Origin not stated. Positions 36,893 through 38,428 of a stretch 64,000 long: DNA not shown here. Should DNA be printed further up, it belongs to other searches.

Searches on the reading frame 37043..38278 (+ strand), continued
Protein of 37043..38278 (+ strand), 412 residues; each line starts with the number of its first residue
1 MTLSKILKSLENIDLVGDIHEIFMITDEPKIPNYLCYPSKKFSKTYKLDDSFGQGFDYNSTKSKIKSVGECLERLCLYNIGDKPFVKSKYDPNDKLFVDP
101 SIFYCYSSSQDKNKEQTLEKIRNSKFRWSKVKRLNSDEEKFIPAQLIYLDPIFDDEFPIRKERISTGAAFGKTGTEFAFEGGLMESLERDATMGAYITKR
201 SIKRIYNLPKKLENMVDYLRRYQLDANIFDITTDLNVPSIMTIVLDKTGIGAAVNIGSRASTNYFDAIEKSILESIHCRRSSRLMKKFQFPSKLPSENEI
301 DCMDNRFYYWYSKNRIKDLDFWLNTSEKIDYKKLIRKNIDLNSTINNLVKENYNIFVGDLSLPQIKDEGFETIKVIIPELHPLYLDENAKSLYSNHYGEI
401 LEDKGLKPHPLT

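Call 49: search_solved_structures(query=A1, max_evalue=0.001, show_alignments=1)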
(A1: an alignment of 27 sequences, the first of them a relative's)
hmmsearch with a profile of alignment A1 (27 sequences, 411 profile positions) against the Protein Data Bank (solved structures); distinct sequences matched with E-value up to 0.001: 6.
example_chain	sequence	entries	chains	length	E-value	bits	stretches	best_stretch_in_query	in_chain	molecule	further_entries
7u58_A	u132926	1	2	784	3.6e-16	62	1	32-394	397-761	MusD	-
4bs9_A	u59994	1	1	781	8.6e-13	50.9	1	58-274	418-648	TRUD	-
6pe3_A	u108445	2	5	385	1.7e-12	49.9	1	121-379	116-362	Uncharacterized protein MJ1094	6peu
4v1t_A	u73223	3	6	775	2.5e-11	46.1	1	55-276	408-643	LYND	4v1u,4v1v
6gos_D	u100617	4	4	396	1.1e-06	30.8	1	66-353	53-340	Microcin B17-processing protein McbD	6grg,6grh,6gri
6ci7_A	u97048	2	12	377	0.0003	22.7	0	124-197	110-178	YcaO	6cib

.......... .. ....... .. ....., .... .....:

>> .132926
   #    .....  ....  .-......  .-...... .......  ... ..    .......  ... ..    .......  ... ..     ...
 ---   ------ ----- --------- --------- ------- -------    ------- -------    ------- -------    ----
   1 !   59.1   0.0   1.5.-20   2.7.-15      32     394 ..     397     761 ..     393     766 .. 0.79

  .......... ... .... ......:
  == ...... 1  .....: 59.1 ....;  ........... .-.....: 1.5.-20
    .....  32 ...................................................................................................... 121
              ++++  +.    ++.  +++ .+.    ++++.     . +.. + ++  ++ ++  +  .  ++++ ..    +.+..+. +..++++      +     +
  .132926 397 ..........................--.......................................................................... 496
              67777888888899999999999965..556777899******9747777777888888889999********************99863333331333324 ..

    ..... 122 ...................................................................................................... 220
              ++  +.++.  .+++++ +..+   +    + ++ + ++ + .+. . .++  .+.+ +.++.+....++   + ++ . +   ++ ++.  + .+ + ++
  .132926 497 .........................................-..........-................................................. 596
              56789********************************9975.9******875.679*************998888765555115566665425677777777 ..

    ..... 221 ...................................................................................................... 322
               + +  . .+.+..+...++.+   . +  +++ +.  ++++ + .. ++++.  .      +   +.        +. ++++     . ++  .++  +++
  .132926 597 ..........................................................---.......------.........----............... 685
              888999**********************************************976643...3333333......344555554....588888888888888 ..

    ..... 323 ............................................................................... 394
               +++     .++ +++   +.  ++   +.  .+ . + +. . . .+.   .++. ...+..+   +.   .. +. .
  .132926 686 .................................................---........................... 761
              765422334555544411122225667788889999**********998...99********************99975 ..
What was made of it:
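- On Cyanobactin heterocyclase (LynD/TruD/MusD): The alignment to MusD starts at MusD residue 397 (call 49).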

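Call 67: predict_structure(alignment_id=A1)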
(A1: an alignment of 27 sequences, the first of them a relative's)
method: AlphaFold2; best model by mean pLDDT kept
length: 412 residues; sequences in the alignment: 27
mean_pLDDT: 91.8   pTM: 0.92
mean pLDDT of the five models: 91.8, 90.4, 90.1, 89.8, 89.7
residues with pLDDT >= 90: 323; 70-90: 73; 50-70: 16; < 50: 0
segments of 3 or more residues with pLDDT < 50: none
pLDDT, mean of each block of 10 residues (from residue 1): 90 94 70 92 91 91 96 96 87 96 94 96 98 93 96 95 93 95 97 96 97 94 94 95 90 91 96 82 66 83 85 94 97 91 93 96 95 97 87 94 91 80
secondary structure, 60 per line:
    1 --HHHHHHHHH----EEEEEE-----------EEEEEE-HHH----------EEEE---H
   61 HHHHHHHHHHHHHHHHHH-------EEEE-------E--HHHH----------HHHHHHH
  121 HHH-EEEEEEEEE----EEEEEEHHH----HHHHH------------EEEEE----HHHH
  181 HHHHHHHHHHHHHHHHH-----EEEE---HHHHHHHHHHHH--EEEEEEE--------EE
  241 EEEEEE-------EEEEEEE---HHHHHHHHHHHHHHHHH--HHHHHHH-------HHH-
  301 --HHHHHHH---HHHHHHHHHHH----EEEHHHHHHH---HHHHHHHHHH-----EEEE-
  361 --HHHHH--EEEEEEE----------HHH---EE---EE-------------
elements in order: H3-11 E16-21 E33-38 E53-56 H60-78 E86-89 H100-103 H114-123 E125-133 E138-143 H151-155 E168-172 H177-197 E203-206 H210-221 E224-230 E239-246 E254-260 H264-280 H283-289 H303-309 H313-323 E328-330 H331-337 H341-350 E356-359 H363-367 E370-376
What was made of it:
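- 37043..38281 (+): YcaO-domain protein (412 aa), consisting of the YcaO domain only. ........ lies about 15 nt upstream. AF2 model pLDDT 91.8 (call 67).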

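Call 73: fold_search(model_id=the predicted structure, library=pdb)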
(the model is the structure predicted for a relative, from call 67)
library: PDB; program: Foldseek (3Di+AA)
matches with E <= 10: 581; with E <= 0.001: 41
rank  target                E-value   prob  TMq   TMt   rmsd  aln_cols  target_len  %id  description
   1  4v1v_A                1.2e-22  1.00  0.71  0.41   5.5       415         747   18  Heterocyclase in complex with substrate and Cofactor (released 2015-01-14)
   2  4v1t_A                6.1e-21  1.00  0.70  0.40   6.2       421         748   18  Heterocyclase in complex with substrate and Cofactor (released 2015-01-14)
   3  4v1v_B                7.3e-21  1.00  0.71  0.41   5.8       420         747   18  Heterocyclase in complex with substrate and Cofactor (released 2015-01-14)
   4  4v1u_B                2.1e-20  1.00  0.67  0.39   6.5       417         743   18  Heterocyclase in complex with substrate and Cofactor (released 2015-01-14)
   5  4v1t_B                3.7e-20  1.00  0.70  0.40   5.9       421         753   17  Heterocyclase in complex with substrate and Cofactor (released 2015-01-14)
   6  7u58_A                4.5e-20  1.00  0.63  0.41   6.8       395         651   18  YcaO-mediated ATP-dependent peptidase activity in ribosomal peptide biosynthesis (released 2022-11-02)
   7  4v1u_A                6.3e-20  1.00  0.71  0.41   5.9       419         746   18  Heterocyclase in complex with substrate and Cofactor (released 2015-01-14)
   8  6peu_B                3.7e-19  1.00  0.68  0.72   4.7       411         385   18  Structure of YcaO enzyme from Methanocaldococcus jannaschii in complex with peptide (released 2019-11-06)
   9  6peu_A                1.1e-18  1.00  0.68  0.73   4.5       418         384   16  Structure of YcaO enzyme from Methanocaldococcus jannaschii in complex with peptide (released 2019-11-06)
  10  6peu_C                1.3e-18  1.00  0.69  0.73   4.7       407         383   17  Structure of YcaO enzyme from Methanocaldococcus jannaschii in complex with peptide (released 2019-11-06)
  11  4q86_G                1.4e-18  1.00  0.54  0.40   9.0       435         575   14  YcaO with AMP Bound (released 2014-08-13)
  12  7u58_B                1.6e-18  1.00  0.73  0.49   6.2       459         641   17  YcaO-mediated ATP-dependent peptidase activity in ribosomal peptide biosynthesis (released 2022-11-02)
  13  6peu_D                2.7e-18  1.00  0.67  0.72   5.1       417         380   16  Structure of YcaO enzyme from Methanocaldococcus jannaschii in complex with peptide (released 2019-11-06)
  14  4q86_C                4.6e-18  1.00  0.55  0.41   8.7       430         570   14  YcaO with AMP Bound (released 2014-08-13)
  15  4q86_B                5.1e-18  1.00  0.54  0.40   8.7       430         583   14  YcaO with AMP Bound (released 2014-08-13)
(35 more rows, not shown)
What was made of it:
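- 37043..38281 (+): Foldseek top hits are LynD, MusD, MjYcaO and McbD (call 73).
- On TOMM/LAP azole-peptide gene cluster: The fold matches LynD, McbD and YcaO (call 73). The 412-aa protein models as a YcaO domain alone (calls 67, 73).
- Closest known: Cyanobactin heterocyclases LynD, TruD and MusD. Same: These are the closest solved structures to the window's YcaO by sequence profile (MusD 3.6e-16) and by fold (LynD 1e-22, TM 0.71) (calls 49, 73).
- Its closest solved relatives by sequence and by fold are azoline-forming heterocyclases (MusD, TruD, LynD, McbD), followed by the thioamide YcaOs (calls 49, 73).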
